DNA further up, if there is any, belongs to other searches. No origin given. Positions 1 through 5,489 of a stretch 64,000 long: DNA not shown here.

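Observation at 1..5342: Polyprenol-phosphate-sugar glycosyltransferase of more than 1780 aa fusing GT87/DUF2029-like and PMT/GT39-like modules, convergent on the PIM operon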

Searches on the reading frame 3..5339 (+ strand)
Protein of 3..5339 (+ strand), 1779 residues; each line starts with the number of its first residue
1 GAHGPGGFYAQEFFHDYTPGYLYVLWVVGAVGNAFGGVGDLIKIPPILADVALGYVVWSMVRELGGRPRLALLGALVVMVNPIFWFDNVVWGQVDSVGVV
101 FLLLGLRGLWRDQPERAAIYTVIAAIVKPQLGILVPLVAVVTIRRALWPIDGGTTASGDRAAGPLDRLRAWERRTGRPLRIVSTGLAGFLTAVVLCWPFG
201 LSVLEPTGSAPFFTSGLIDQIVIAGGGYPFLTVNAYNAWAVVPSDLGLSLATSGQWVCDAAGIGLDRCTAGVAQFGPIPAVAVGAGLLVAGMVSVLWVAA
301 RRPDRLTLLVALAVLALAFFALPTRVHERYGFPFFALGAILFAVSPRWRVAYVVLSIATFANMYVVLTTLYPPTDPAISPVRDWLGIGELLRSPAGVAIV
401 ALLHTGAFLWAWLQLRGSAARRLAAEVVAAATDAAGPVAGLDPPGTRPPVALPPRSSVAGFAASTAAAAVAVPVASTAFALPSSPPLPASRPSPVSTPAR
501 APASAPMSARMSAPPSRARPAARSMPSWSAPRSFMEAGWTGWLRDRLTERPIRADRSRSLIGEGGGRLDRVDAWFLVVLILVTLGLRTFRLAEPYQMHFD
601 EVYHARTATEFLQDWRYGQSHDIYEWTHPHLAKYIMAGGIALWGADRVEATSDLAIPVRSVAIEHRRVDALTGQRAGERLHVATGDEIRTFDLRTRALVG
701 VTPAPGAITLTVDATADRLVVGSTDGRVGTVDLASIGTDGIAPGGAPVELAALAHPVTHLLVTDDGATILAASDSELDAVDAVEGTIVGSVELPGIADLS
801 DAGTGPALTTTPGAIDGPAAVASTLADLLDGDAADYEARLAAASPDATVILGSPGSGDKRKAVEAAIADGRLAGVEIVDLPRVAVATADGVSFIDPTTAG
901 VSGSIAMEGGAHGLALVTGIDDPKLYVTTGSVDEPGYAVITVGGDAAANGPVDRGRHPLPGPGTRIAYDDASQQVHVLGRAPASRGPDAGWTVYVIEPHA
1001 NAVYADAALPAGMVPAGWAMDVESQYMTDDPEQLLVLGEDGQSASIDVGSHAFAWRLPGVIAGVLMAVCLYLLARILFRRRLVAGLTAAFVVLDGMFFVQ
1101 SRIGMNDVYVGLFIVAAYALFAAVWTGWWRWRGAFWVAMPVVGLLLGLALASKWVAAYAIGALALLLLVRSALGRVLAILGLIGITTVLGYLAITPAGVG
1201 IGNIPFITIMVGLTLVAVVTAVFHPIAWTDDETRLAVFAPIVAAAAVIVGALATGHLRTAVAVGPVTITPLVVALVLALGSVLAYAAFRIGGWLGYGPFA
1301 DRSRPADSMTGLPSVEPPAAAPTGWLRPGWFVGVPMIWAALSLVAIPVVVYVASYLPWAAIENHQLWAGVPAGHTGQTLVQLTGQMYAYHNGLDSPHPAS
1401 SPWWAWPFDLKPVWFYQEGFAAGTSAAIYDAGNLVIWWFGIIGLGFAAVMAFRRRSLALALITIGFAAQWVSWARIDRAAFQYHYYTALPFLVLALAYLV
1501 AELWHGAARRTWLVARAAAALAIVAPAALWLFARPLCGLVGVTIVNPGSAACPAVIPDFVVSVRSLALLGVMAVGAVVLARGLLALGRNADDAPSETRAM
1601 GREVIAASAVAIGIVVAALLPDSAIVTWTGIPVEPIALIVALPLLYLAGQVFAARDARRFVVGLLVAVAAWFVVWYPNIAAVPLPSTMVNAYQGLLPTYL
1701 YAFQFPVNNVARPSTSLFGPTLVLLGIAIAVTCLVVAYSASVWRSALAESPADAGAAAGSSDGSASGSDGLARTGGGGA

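Call 5: search_protein_families(library=pfam, proteins=[window:3-5339:+], max_evalue=1)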
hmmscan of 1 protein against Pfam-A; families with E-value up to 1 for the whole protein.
window:3-5339:+ (1779 aa): 3 families
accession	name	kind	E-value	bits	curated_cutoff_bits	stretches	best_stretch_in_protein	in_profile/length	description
PF16192.10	PMT_4TMC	-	1.6e-15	57.6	32.4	1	1378-1537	4-183/202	C-terminal four TMM region of protein-O-mannosyltransferase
PF02366.24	PMT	-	5.2e-10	39.7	22.7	2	1052-1169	82-198/245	Dolichyl-phosphate-mannose-protein mannosyltransferase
PF13231.12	PMT_2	-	7.4e-05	23.5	26.1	2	1049-1180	18-145/160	Dolichyl-phosphate-mannose-protein mannosyltransferase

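Call 6: search_protein_families(library=ncbifam, proteins=[window:3-5339:+], max_evalue=1)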
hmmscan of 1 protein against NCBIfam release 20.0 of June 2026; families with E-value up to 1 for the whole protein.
window:3-5339:+ (1779 aa): 2 families
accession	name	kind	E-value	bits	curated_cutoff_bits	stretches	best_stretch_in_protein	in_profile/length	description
NF058602.1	PrMnsylTfPmt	equivalog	9.2e-05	21.4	800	2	1339-1518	279-480/530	protein O-mannosyltransferase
NF033761.1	gliding_GltJ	equivalog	0.0029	16.8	450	1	397-523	377-506/671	adventurous gliding motility protein GltJ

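Call 8: search_solved_structures(query=window:3-5339:+, max_evalue=1, show_alignments=2)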
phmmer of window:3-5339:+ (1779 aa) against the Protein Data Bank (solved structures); distinct sequences matched with E-value up to 1: 2.
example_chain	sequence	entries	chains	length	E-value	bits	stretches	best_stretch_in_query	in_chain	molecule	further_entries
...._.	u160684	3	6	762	0.00018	22.1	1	1383-1446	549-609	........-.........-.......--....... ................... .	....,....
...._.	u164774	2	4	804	0.7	10.2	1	1381-1444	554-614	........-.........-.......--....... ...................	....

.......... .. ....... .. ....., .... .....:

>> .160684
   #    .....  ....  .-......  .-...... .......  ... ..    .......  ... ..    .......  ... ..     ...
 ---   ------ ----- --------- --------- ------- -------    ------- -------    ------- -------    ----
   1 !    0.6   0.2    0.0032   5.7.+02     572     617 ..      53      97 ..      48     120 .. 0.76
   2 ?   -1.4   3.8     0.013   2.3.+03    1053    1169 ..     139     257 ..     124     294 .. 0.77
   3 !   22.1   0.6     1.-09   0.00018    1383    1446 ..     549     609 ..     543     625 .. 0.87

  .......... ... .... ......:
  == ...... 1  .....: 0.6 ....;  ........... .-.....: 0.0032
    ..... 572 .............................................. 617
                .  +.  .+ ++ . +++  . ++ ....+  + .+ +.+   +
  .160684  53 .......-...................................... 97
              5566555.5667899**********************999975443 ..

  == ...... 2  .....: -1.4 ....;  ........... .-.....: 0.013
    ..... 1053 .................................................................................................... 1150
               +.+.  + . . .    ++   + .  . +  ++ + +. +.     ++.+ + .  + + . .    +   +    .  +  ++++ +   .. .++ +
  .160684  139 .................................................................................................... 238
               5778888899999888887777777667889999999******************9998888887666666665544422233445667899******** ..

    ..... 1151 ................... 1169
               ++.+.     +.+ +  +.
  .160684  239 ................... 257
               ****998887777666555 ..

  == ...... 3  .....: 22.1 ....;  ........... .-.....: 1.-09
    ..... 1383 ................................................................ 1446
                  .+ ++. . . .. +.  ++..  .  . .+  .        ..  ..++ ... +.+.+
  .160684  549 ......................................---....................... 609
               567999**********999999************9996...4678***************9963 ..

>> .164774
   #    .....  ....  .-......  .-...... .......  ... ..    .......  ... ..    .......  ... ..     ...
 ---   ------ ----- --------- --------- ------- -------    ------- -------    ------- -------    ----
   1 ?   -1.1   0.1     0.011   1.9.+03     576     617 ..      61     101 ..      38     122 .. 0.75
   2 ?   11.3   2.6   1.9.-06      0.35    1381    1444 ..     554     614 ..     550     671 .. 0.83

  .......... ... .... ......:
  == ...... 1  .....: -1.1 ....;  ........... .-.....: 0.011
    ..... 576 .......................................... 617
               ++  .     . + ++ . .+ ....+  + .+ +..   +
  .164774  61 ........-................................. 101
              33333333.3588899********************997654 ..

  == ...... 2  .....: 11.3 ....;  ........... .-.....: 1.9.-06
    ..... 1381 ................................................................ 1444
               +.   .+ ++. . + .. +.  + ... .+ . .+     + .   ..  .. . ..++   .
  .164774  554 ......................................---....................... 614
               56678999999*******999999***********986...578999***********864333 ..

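Call 9: find_homologous_proteins(query=window:3-5339:+, max_evalue=0.00001)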
Query window:3-5339:+ (1779 aa): 1126 proteins with E <= 0.00001 among 8000 candidates; the best 120 are listed.
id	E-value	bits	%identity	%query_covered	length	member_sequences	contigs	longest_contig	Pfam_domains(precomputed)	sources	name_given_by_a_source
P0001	0.0e+0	3877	100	100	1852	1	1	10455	PF02366.25,PF16192.11,PF13231.13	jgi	jgi:4-amino-4-deoxy-L-arabinose transferase-like glycosyltransferase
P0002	0.0e+0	3282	85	100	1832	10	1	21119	PF02366.25,PF16192.11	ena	-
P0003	0.0e+0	2669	70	100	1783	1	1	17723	PF02366.25,PF16192.11,PF13231.13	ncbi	-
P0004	0.0e+0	2591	68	71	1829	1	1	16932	PF02366.25,PF16192.11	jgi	jgi:C-terminal four TMM region of protein-O-mannosyltransferase/Dolichyl-phosphate-mannose-protein m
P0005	0.0e+0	2585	68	100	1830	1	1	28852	PF02366.25,PF16192.11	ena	-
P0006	0.0e+0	2582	68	100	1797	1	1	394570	PF02366.25,PF16192.11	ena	-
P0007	0.0e+0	2579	68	100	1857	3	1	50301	PF02366.25,PF16192.11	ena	-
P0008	0.0e+0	2572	68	100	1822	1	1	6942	PF09594.17,PF02366.25,PF16192.11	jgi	-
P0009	0.0e+0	2569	68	70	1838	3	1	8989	PF02366.25,PF16192.11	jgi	jgi:hypothetical protein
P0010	0.0e+0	2569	68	100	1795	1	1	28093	PF02366.25,PF16192.11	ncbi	-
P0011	0.0e+0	2569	67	100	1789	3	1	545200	PF02366.25,PF16192.11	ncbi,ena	-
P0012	0.0e+0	2564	69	100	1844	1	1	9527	PF02366.25,PF16192.11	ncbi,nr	ncbi:MAG TPA: phospholipid carrier-dependent glycosyltransferase [Methylomirabilota bacterium]|nr:ph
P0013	0.0e+0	2561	70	70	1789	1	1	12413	PF02366.25,PF16192.11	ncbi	-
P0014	0.0e+0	2557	67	100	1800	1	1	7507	PF02366.25,PF16192.11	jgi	jgi:hypothetical protein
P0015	0.0e+0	2557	67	100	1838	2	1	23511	PF02366.25,PF16192.11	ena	-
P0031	0.0e+0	2483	67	70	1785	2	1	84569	PF09594.17,PF02366.25,PF16192.11,PF13231.13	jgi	jgi:hypothetical protein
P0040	0.0e+0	2446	64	100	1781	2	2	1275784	PF02366.25,PF16192.11,PF13231.13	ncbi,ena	-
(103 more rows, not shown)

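Call 16: find_encoding_contigs(protein=P0001, flank=10000, max_places=3)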
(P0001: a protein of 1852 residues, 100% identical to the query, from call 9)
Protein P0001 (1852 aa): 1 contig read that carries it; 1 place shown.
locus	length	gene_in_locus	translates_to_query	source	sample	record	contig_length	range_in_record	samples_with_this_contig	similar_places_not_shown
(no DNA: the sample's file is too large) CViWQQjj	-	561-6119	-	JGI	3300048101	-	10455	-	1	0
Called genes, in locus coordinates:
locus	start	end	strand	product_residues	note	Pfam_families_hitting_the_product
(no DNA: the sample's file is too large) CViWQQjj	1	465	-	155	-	?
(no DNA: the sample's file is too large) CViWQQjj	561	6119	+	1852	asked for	PF02366:PMT, PF13231:PMT_2 (weak), PF16192:PMT_4TMC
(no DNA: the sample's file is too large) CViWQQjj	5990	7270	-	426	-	PF13439:Glyco_transf_4, PF13579:Glyco_trans_4_4, PF20706:GT4-conflict, PF00534:Glycos_transf_1, PF13692:Glyco_trans_1_4, PF13524:Glyco_trans_1_2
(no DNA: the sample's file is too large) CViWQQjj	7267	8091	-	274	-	PF13263:PHP_C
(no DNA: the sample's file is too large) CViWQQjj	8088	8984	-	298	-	PF03279:Lip_A_acyltrans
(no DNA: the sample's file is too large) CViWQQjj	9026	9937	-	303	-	PF03279:Lip_A_acyltrans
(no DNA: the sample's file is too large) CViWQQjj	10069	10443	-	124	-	-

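Call 17: find_encoding_contigs(protein=P0040, flank=10000, max_places=2)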
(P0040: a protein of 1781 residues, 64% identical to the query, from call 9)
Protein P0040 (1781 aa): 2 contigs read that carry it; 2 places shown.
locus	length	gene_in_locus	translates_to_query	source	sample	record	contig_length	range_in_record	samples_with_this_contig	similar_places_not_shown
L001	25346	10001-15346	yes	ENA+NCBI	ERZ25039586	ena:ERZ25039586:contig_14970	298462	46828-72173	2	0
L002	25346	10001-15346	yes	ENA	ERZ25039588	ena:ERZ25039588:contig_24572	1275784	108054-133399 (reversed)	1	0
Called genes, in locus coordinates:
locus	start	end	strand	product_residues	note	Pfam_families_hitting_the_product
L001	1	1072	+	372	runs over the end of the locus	PF00712:DNA_pol3_beta, PF02767:DNA_pol3_beta_2, PF02768:DNA_pol3_beta_3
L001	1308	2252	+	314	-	-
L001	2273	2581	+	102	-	PF05258:DciA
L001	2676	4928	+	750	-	-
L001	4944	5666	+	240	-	PF01694:Rhomboid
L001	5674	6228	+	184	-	PF02577:BFN_dom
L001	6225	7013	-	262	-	PF00535:Glycos_transf_2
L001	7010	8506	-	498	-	PF11028:TMEM260_N, PF13231:PMT_2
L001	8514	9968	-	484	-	-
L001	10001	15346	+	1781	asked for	PF02366:PMT, PF13231:PMT_2 (weak), PF16192:PMT_4TMC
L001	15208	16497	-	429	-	PF13439:Glyco_transf_4, PF13579:Glyco_trans_4_4, PF20706:GT4-conflict, PF00534:Glycos_transf_1, PF13524:Glyco_trans_1_2, PF13692:Glyco_trans_1_4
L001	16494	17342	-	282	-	PF13263:PHP_C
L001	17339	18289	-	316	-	PF03279:Lip_A_acyltrans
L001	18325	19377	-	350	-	PF03279:Lip_A_acyltrans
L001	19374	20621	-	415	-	PF01658:Inos-1-P_synth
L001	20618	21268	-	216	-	PF01066:CDP-OH_P_transf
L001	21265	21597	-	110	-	PF12840:HTH_20, PF24034:DUF7343 (weak), PF01022:HTH_5, PF12802:MarR_2 (weak), PF13412:HTH_24 (weak), PF13518:HTH_28 (weak)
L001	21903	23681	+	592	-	PF00083:Sugar_tr (weak), PF07690:MFS_1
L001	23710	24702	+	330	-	PF01544:CorA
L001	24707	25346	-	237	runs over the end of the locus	PF04203:Sortase (faint)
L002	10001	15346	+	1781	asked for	PF02366:PMT, PF13231:PMT_2 (weak), PF16192:PMT_4TMC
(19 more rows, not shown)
